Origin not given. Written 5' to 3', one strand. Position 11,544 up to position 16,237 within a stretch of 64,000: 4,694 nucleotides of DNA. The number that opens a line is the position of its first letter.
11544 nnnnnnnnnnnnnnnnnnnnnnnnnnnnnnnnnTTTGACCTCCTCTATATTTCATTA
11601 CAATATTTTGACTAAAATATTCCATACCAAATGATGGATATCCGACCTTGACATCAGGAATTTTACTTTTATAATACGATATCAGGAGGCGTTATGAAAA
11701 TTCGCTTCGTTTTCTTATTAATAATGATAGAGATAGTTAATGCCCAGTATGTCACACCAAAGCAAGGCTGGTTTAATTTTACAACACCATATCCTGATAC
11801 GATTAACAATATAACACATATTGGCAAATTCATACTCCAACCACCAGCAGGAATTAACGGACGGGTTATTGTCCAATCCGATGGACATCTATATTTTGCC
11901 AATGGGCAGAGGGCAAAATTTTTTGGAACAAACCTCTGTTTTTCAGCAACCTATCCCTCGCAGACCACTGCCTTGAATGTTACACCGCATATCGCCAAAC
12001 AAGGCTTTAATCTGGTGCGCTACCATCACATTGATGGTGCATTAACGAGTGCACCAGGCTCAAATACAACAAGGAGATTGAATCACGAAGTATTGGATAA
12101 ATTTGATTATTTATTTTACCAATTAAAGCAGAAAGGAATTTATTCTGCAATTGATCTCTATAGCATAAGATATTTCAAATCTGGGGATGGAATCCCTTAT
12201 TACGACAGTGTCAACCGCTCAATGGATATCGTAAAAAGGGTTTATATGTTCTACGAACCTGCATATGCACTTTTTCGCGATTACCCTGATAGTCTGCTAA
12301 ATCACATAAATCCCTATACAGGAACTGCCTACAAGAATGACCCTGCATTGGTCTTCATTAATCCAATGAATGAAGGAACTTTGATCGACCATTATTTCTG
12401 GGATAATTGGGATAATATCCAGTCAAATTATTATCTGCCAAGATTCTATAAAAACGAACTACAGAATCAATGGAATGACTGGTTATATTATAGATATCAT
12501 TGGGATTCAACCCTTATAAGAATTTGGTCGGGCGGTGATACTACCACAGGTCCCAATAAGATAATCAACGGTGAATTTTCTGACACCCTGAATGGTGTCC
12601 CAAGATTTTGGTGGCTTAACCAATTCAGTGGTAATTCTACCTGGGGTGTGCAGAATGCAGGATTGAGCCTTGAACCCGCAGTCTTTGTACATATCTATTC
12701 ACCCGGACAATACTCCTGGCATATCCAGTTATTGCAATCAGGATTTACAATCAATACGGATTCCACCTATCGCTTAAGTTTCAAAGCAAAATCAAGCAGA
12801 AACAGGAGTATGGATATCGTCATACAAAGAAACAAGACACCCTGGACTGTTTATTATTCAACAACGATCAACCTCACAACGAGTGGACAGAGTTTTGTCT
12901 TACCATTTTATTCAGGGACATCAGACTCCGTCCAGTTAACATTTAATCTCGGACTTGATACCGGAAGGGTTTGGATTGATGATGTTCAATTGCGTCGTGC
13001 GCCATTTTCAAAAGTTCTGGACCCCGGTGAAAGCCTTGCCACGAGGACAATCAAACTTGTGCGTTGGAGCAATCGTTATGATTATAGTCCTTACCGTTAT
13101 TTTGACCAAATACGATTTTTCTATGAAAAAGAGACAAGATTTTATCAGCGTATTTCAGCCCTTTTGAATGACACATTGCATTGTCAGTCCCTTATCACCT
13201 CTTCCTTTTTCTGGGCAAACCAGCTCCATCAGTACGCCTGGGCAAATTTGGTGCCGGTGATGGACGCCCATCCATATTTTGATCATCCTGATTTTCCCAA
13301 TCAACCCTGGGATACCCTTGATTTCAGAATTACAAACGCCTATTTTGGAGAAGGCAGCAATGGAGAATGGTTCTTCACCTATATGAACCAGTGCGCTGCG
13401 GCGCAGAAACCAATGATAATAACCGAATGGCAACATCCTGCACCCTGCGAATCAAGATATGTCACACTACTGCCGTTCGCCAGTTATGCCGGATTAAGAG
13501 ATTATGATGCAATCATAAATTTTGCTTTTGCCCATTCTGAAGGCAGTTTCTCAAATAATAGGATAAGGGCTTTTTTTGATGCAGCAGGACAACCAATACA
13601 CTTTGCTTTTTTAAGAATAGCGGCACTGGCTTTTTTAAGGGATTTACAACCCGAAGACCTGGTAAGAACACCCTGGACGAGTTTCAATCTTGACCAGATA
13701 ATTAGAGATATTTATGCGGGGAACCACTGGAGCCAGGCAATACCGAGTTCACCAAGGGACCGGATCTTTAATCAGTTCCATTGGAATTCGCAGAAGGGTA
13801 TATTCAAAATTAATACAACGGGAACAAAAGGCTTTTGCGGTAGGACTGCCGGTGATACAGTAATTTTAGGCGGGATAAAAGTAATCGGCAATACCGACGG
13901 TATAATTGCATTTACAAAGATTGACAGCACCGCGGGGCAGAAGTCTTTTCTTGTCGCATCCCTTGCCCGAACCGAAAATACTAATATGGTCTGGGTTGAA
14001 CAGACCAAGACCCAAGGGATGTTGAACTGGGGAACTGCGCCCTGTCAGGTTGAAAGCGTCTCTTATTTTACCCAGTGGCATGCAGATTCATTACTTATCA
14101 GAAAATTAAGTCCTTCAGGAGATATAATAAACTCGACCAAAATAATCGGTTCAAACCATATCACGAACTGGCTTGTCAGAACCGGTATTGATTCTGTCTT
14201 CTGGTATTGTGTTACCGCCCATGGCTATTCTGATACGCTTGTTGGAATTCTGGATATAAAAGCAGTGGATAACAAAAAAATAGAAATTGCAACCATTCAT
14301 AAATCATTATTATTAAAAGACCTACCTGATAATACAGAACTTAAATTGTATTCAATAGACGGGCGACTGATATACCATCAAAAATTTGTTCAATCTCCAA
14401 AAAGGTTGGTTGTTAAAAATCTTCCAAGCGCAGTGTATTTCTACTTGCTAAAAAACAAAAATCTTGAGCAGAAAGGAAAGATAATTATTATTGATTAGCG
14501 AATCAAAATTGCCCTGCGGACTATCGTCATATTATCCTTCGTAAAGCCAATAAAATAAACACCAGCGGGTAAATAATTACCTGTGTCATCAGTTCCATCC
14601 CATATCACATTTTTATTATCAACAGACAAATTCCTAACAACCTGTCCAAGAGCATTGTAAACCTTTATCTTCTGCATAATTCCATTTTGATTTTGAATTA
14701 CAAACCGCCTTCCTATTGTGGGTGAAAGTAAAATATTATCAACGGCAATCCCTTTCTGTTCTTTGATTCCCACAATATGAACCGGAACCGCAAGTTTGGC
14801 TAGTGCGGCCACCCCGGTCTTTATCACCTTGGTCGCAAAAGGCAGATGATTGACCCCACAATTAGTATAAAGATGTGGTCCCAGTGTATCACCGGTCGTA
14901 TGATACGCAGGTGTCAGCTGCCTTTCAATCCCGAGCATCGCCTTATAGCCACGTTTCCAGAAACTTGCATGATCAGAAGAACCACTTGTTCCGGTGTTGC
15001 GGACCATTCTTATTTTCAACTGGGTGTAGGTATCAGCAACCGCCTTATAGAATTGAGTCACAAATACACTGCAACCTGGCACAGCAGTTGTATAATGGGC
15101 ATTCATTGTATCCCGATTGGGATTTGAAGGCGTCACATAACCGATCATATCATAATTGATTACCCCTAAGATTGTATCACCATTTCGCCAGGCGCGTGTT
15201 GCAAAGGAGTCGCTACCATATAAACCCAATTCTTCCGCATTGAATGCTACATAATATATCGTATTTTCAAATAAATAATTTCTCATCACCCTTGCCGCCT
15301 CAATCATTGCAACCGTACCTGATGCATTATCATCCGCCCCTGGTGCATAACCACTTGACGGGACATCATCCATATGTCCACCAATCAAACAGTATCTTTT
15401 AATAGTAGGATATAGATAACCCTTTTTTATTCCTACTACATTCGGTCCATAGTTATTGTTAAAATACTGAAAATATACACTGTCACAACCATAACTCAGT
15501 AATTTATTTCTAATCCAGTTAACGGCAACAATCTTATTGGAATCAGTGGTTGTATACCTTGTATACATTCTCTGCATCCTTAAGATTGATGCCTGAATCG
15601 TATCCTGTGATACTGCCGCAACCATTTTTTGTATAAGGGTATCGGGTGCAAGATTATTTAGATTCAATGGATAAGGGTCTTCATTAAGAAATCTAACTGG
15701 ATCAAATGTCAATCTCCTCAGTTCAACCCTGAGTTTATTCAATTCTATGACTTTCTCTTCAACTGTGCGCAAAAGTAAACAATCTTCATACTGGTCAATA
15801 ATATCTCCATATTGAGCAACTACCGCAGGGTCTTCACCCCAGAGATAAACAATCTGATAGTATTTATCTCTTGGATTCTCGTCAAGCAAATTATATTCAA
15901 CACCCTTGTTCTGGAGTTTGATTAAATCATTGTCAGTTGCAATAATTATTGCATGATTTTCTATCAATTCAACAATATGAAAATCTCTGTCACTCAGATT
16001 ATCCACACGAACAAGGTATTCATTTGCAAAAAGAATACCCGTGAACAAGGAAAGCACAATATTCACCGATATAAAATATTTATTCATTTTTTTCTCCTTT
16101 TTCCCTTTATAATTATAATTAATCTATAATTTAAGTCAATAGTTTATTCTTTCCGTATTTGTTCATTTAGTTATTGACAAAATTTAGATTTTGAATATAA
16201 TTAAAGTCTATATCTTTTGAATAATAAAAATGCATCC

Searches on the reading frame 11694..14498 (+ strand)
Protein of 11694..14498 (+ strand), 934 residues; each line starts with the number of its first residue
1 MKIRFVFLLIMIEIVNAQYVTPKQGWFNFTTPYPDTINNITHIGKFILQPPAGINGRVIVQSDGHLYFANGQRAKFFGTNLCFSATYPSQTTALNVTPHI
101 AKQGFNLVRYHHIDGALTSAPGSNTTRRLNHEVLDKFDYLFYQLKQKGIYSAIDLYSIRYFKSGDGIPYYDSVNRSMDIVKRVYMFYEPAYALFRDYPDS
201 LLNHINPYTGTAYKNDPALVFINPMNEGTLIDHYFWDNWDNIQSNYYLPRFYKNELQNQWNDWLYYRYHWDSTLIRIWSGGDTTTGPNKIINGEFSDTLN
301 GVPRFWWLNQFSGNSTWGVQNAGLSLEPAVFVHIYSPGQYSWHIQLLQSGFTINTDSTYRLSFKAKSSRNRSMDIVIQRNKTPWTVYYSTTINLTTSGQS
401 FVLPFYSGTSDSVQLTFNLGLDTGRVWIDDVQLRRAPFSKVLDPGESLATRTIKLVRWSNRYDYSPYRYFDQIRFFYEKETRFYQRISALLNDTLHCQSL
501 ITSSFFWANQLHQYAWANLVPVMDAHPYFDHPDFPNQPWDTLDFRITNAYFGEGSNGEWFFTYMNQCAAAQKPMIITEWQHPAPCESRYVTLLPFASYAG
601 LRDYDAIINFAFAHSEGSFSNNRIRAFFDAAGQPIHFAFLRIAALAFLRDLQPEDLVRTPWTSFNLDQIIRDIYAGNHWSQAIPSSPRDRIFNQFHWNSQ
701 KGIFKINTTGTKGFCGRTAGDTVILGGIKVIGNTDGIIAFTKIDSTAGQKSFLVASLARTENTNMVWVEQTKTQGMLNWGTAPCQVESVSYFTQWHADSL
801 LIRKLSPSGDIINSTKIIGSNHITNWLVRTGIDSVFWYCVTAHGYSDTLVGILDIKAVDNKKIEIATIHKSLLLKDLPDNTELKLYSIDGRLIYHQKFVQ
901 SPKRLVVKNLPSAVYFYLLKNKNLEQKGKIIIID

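Call 8: search_protein_families(library=pfam, proteins=[window:11694-14498:+], max_evalue=0.01)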
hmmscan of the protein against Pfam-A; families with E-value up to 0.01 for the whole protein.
window:11694-14498:+ (934 aa): 3 families
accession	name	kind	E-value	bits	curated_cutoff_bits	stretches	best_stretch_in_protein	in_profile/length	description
PF02018.23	CBM_4_9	-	2.1e-06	28.6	25.9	1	289-420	3-132/136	Carbohydrate binding domain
PF18962.6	Por_Secre_tail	-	0.00017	22.2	27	1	879-932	20-75/75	Secretion system C-terminal sorting domain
PF21311.3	Phage_RBD_prop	-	0.0068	16.5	23.7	0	790-850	14-76/255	Phage 5-bladed beta propeller receptor binding platform domain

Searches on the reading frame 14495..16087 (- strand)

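Call 8: search_protein_families(library=pfam, proteins=[window:14495-16087:-], max_evalue=0.01)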
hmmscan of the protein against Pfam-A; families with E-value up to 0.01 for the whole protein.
window:14495-16087:- (530 aa): 6 families
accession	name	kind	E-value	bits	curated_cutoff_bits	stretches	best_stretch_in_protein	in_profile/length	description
PF04389.22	Peptidase_M28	-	2.6e-31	109.3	21.3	1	226-402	11-174/193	Peptidase family M28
PF01546.33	Peptidase_M20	-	1.7e-08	35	24.6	1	234-386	1-173/206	Peptidase family M20/M25/M40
PF13860.13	FlgD_ig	-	1.2e-05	25.6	27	1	473-513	26-71/79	FlgD Ig-like domain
PF13585.12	CHU_C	-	4.5e-05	23.9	27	1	462-515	18-70/86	CHU_C Type IX secretion signal domain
PF18962.6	Por_Secre_tail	-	0.00079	20.1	27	1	462-527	10-74/75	Secretion system C-terminal sorting domain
PF05343.19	Peptidase_M42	-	0.0063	16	23.2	0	253-298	134-179/292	M42 glutamyl aminopeptidase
